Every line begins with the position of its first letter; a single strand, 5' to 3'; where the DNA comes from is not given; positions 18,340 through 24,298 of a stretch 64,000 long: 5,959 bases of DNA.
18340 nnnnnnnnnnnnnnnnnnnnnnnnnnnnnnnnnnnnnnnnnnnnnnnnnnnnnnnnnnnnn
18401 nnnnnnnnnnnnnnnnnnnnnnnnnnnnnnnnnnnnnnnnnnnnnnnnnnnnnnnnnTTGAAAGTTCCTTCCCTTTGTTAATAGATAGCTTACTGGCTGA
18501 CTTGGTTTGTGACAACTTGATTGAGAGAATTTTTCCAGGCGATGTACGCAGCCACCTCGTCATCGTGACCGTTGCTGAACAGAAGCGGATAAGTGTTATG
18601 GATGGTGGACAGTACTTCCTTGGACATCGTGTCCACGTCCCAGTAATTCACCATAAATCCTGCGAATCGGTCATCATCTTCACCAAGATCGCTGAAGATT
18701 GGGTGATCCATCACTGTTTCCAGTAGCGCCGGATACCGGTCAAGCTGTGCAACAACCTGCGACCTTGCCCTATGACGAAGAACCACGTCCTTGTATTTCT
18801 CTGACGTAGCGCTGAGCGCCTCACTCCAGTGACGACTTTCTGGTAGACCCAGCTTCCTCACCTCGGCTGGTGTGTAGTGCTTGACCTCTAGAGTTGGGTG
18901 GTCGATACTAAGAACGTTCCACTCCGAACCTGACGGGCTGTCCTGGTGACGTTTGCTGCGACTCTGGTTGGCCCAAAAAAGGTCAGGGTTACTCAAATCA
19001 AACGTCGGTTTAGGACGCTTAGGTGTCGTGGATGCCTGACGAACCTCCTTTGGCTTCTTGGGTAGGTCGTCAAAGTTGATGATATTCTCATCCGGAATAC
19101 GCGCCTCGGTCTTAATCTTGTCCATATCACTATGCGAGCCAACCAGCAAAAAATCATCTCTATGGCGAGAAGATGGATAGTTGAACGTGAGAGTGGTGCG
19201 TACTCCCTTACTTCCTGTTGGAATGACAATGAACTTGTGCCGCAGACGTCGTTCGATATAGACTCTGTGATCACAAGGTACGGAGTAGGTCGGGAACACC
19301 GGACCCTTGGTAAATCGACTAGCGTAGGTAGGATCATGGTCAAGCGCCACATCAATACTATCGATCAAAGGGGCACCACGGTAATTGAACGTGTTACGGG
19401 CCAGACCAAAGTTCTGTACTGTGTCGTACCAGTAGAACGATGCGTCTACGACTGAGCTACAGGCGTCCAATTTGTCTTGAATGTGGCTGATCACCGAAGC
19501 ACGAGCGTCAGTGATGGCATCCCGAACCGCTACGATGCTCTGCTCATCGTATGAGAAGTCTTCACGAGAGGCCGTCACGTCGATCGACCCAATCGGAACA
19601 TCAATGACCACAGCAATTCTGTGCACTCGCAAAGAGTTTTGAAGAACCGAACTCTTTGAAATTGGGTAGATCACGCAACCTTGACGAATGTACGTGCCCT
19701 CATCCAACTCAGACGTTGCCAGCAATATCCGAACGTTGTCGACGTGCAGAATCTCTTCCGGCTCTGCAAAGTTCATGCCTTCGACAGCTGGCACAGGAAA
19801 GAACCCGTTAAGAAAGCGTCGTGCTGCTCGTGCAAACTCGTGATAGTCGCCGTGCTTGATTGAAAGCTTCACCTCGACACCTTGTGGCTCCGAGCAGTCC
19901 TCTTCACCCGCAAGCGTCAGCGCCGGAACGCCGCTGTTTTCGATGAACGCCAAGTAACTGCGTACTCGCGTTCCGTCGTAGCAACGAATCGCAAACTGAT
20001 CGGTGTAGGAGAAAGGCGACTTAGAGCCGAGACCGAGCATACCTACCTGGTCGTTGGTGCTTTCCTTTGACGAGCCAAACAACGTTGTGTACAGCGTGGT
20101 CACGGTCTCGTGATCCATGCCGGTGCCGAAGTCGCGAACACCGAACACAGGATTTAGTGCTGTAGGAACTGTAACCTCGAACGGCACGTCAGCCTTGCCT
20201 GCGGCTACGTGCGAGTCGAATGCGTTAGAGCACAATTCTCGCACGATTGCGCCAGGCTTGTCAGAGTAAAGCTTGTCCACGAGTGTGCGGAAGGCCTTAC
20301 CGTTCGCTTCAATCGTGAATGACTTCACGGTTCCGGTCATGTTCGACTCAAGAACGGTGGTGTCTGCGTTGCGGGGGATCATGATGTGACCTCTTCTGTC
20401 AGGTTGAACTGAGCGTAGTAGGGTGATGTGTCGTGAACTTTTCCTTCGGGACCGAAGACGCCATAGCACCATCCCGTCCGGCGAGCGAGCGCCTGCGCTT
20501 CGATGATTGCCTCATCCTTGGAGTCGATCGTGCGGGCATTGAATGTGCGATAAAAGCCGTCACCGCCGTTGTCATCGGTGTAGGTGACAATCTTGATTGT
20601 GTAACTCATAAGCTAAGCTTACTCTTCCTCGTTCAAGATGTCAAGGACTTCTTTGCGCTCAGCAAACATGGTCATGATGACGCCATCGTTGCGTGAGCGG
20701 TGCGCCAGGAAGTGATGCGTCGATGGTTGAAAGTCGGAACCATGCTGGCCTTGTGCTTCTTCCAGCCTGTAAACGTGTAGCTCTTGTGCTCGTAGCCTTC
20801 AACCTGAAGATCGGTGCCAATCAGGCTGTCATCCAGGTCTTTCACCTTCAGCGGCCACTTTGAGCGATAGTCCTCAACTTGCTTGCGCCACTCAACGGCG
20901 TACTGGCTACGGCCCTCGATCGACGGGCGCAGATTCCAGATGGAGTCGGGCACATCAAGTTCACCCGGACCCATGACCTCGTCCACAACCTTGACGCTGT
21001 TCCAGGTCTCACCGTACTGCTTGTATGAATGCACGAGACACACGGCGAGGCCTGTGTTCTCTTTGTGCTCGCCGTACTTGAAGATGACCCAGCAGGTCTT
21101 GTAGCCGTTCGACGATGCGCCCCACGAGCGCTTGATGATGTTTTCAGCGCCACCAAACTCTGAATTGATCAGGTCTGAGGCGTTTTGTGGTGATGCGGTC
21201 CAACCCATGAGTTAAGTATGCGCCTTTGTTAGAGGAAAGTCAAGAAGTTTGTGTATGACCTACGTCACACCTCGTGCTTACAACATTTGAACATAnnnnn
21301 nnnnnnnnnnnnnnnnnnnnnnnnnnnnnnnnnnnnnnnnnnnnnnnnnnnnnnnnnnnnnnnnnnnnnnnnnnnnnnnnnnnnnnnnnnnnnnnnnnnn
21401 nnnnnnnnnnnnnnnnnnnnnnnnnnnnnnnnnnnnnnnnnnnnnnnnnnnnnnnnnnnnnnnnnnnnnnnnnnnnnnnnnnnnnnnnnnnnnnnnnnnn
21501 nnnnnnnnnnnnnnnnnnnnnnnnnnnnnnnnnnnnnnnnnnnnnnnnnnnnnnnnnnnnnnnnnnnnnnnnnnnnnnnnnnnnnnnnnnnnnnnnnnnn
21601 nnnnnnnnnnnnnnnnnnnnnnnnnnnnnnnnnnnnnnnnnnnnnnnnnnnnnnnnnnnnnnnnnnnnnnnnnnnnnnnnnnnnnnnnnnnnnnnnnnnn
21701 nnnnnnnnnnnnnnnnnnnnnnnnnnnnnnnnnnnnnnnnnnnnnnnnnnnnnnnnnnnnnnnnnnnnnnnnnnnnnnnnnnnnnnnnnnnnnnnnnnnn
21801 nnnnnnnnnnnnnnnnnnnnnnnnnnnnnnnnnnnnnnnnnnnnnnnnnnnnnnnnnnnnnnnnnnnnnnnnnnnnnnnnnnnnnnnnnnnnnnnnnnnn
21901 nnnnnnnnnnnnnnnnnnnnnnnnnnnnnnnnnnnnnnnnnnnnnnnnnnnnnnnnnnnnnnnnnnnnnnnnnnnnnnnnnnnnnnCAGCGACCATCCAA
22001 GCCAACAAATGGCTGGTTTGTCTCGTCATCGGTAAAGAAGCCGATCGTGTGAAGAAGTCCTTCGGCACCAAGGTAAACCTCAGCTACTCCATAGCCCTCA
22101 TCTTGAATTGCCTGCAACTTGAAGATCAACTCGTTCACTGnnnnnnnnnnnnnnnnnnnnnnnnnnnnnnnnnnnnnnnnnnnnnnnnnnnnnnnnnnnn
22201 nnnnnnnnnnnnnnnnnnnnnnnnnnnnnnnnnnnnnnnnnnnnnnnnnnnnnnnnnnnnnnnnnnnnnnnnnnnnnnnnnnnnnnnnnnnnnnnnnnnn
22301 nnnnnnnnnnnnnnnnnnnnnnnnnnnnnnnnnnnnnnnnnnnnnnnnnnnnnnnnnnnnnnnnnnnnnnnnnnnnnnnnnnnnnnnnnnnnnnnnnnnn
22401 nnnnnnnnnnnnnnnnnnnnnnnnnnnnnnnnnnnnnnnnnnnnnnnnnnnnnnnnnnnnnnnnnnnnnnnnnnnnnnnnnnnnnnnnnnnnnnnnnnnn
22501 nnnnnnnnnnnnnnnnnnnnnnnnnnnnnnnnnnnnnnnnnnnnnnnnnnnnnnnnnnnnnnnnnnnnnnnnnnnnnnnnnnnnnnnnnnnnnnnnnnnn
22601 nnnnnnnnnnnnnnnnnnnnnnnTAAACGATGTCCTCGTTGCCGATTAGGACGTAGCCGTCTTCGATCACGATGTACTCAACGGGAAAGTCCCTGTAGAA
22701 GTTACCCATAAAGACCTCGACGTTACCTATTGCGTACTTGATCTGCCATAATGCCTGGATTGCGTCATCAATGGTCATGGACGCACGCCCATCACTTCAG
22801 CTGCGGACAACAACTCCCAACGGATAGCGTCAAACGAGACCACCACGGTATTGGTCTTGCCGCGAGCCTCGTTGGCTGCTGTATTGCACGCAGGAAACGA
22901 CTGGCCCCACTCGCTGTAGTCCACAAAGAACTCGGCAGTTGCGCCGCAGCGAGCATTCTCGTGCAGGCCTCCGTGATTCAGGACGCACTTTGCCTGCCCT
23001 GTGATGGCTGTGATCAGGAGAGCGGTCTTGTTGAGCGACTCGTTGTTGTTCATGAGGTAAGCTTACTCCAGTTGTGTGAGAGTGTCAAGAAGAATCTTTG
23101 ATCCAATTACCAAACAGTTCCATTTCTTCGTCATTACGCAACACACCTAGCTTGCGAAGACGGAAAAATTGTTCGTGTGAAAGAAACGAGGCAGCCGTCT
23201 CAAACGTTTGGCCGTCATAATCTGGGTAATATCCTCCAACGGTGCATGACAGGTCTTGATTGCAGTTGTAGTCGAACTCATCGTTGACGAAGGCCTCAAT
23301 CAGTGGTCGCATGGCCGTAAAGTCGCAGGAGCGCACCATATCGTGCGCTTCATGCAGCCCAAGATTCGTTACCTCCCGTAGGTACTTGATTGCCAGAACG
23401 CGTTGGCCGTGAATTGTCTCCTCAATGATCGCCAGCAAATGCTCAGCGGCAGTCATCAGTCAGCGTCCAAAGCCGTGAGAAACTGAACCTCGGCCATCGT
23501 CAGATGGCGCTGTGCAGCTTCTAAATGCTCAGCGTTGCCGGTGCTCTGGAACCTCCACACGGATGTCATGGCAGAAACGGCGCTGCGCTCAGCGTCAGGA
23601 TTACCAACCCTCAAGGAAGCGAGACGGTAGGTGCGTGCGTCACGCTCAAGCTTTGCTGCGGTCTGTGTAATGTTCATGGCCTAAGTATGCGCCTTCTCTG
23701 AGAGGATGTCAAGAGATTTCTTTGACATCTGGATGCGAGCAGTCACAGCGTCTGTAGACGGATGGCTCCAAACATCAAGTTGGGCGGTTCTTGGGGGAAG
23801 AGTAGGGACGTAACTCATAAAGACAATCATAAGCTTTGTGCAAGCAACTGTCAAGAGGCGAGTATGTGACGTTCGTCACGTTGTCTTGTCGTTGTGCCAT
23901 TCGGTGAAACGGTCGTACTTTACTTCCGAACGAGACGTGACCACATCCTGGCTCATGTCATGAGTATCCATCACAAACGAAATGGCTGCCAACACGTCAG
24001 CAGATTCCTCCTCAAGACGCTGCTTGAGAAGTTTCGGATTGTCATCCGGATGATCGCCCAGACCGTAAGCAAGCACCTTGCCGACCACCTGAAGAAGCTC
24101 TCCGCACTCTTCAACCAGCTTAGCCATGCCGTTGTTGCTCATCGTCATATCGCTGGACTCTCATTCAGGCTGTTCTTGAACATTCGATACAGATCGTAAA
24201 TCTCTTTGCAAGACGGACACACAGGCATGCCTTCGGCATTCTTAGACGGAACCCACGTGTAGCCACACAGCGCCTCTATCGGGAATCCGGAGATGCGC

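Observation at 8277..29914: Recurrent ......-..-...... palindrome fixed 9 bp upstream of -35 boxes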

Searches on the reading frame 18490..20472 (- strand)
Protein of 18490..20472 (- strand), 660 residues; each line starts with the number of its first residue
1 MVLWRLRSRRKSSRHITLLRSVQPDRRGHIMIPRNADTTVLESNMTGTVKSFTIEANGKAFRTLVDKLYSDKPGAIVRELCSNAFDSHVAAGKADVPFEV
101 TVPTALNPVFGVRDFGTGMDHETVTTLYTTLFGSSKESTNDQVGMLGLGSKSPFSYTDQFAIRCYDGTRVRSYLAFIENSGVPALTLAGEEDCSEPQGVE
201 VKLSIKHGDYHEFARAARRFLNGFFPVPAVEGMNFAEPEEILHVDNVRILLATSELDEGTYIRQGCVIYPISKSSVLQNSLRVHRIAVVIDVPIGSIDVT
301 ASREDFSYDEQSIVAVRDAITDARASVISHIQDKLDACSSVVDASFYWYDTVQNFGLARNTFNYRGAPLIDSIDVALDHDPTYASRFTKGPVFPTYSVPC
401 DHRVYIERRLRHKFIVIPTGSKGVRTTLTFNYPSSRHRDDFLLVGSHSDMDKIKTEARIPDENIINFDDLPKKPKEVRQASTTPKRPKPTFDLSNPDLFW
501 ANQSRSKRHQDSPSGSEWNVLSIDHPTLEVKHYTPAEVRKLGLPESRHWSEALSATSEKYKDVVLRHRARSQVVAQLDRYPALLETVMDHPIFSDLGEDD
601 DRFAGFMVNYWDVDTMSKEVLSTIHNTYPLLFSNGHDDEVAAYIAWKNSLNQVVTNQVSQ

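Call 12: search_protein_families(library=pfam, proteins=[window:18490-20472:-], max_evalue=0.01)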
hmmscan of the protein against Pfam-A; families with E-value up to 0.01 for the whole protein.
window:18490-20472:- (660 aa): 1 family
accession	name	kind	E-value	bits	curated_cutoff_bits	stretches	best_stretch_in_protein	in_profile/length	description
PF02518.31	HATPase_c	-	0.0036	18.2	26.4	1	75-149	8-76/111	Histidine kinase-, DNA gyrase B-, and HSP90-like ATPase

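Call 20: find_related_loci(query=window:18490-20472:-, collection=viral_contigs, flank=10000)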
Query window:18490-20472:- (660 aa) in viral_contigs; peptide patterns used: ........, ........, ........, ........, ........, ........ (x = any residue, [..] = any of these).
8 stretches matched a pattern; 1 encode a relative of the query (tblastn E <= 1e-3); 1 distinct loci.
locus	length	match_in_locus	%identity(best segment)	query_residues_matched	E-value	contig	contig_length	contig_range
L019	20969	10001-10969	39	52-344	2e-58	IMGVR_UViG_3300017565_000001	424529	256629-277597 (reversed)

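Call 34: find_homologous_proteins(query=window:18490-20382:-, max_evalue=0.00001)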
Query window:18490-20382:- (630 aa): 1826 proteins with E <= 0.00001 among 8000 candidates; the best 120 are listed.
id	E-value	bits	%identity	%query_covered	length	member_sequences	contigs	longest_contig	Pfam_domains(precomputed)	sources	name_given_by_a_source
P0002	0.0e+0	1446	100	100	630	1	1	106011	-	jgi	jgi:hypothetical protein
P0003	3.4e-81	292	31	96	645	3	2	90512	-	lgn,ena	-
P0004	1.7e-76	276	35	82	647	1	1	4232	-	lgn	-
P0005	5.4e-74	268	32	98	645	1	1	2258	-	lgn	-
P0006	3.8e-72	262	31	96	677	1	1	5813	-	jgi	jgi:hypothetical protein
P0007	1.1e-71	260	46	47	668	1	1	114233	-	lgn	-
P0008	8.2e-71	258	46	47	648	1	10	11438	-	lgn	-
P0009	3.0e-70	256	49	43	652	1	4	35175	-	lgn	-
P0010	3.3e-70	256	39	54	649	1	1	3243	-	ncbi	-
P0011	4.1e-70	255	41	49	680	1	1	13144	-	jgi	jgi:hypothetical protein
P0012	4.1e-70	255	36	73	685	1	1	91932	-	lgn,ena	-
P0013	6.5e-70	255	41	48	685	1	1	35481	-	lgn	-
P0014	1.2e-69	254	42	52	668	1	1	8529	-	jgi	jgi:hypothetical protein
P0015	3.3e-69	252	35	70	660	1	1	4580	-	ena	-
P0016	1.4e-68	250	44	46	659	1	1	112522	-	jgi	jgi:hypothetical protein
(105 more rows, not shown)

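Call 35: find_encoding_contigs(protein=P0003, flank=10000, max_places=2)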
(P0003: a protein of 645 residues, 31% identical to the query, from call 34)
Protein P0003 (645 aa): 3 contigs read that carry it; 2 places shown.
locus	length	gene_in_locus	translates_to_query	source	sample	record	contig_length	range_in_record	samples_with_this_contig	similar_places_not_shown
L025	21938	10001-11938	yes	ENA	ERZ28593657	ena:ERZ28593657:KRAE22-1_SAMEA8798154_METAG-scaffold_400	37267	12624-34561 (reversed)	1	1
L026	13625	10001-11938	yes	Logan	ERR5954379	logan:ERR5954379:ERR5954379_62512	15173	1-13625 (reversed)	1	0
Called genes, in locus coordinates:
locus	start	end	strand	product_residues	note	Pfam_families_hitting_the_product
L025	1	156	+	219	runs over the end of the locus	PF03496:ADPrib_exo_Tox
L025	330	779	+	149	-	PF03496:ADPrib_exo_Tox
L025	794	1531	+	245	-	PF03496:ADPrib_exo_Tox (weak)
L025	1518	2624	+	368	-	PF07357:DRAT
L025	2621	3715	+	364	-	-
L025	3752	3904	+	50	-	-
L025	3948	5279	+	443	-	-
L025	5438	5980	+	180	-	PF03496:ADPrib_exo_Tox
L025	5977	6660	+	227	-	PF03496:ADPrib_exo_Tox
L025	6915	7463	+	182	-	PF03496:ADPrib_exo_Tox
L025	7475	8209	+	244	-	PF03496:ADPrib_exo_Tox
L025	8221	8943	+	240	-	PF03496:ADPrib_exo_Tox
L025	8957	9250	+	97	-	-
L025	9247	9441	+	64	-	-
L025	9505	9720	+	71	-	-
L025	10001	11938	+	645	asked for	-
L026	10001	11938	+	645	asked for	-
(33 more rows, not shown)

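Call 36: find_encoding_contigs(protein=P0012, flank=10000, max_places=2)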
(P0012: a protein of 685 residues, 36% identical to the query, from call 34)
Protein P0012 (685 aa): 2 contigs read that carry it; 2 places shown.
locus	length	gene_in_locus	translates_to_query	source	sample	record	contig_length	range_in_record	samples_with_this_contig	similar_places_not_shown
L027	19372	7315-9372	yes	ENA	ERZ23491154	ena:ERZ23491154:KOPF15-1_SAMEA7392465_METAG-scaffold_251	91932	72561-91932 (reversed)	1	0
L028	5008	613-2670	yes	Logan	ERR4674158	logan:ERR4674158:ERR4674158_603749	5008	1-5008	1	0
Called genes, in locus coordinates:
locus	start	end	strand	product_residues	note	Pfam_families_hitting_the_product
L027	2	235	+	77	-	?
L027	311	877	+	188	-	-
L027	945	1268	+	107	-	-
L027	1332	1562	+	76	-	-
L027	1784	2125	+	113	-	PF24835:DUF7717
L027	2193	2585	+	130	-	-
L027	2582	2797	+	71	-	-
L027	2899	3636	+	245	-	PF19474:DUF6011 (faint)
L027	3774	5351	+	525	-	PF00176:SNF2-rel_dom, PF00270:DEAD (faint), PF04851:ResIII (weak), PF00271:Helicase_C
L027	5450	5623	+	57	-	-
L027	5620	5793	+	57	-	-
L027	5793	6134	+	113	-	-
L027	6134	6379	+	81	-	-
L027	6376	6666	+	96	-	-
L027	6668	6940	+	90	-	-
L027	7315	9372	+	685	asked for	-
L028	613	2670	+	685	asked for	-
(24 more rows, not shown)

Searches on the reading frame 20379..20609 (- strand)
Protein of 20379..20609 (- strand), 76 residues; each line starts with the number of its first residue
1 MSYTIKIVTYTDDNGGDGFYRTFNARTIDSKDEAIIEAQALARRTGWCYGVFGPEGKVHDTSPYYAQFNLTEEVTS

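Call 32: search_protein_families(library=pfam, proteins=[window:20379-20609:-], max_evalue=5)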
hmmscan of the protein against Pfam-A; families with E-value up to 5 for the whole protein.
window:20379-20609:- (76 aa): 1 family
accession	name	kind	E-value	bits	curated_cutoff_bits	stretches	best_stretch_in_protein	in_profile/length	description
PF09954.14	DUF2188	-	0.17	12.5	22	1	27-61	24-59/62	Uncharacterized protein conserved in bacteria (DUF2188)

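Call 53: search_protein_families(library=phrogs, proteins=[window:20379-20609:-], max_evalue=0.01)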
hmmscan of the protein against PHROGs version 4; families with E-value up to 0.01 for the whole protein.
window:20379-20609:- (76 aa): 0 families

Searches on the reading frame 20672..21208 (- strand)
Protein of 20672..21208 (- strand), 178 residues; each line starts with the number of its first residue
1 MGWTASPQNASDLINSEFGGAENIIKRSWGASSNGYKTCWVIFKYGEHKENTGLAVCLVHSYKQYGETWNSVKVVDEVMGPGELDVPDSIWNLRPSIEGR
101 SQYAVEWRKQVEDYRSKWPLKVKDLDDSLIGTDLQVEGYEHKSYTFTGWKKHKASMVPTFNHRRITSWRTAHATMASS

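Call 12: search_protein_families(library=pfam, proteins=[window:20672-21208:-], max_evalue=0.01)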
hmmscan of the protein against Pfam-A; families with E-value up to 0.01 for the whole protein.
window:20672-21208:- (178 aa): 0 families

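Call 53: search_protein_families(library=phrogs, proteins=[window:20672-21208:-], max_evalue=0.01)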
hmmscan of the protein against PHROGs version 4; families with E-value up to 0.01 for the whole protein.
window:20672-21208:- (178 aa): 0 families

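Call 86: find_homologous_proteins(query=window:20672-21208:-, max_evalue=0.001)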
Query window:20672-21208:- (178 aa): 1 proteins with E <= 0.001 among 16 candidates.
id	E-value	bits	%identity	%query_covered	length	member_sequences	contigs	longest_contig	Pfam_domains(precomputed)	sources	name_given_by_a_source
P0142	7.7e-120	415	100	100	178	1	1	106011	-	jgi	jgi:hypothetical protein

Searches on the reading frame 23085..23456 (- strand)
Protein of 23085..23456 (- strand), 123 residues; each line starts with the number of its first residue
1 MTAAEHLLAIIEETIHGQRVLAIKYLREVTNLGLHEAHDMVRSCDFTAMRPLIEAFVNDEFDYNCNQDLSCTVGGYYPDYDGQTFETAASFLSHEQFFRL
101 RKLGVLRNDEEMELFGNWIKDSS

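Call 32: search_protein_families(library=pfam, proteins=[window:23085-23456:-], max_evalue=5)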
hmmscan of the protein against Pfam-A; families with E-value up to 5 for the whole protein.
window:23085-23456:- (123 aa): 1 family
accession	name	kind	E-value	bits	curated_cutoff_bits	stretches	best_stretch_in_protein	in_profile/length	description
PF00542.24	Ribosomal_L12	-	4.6e-05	24.1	25.9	1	14-45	7-38/67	Ribosomal protein L7/L12 C-terminal domain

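Call 52: search_protein_families(library=phrogs, proteins=[window:23085-23456:-], max_evalue=0.01)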
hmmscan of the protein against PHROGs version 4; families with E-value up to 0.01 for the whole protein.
window:23085-23456:- (123 aa): 1 family
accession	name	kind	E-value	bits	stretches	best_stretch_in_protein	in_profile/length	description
phrog_26927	-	unknown function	0.0043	18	1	17-41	12-36/94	-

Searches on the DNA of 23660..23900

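Call 92: search_rna_families(source=window, start=23660, end=23900, threshold=evalue, max_evalue=10)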
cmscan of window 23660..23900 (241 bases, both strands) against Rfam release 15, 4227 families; matches with E-value up to 10: 2.
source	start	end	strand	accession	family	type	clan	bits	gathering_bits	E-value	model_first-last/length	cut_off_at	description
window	23730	23756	+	RF01382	HIV-1_SL4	Cis-reg;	-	19.1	31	0.097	1-20/20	no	HIV-1 stem-loop 4 packaging signal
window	23821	23875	-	RF01678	P37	Gene; sRNA;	-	11.7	50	9.7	1-62/62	no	Pseudomonas sRNA P37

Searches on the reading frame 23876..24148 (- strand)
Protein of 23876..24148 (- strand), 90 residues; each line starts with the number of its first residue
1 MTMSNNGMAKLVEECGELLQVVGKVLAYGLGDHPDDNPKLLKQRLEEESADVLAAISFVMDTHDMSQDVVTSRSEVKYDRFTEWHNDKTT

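Call 53: search_protein_families(library=phrogs, proteins=[window:23876-24148:-], max_evalue=0.01)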
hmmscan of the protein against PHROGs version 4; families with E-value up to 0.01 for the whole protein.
window:23876-24148:- (90 aa): 2 families
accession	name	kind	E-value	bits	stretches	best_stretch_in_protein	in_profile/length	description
phrog_4856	-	other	3.2e-13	50.8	1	4-81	87-163/195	nucleoside triphosphate pyrophosphohydrolase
phrog_25433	-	unknown function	4.7e-10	40.6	1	6-87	20-102/210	-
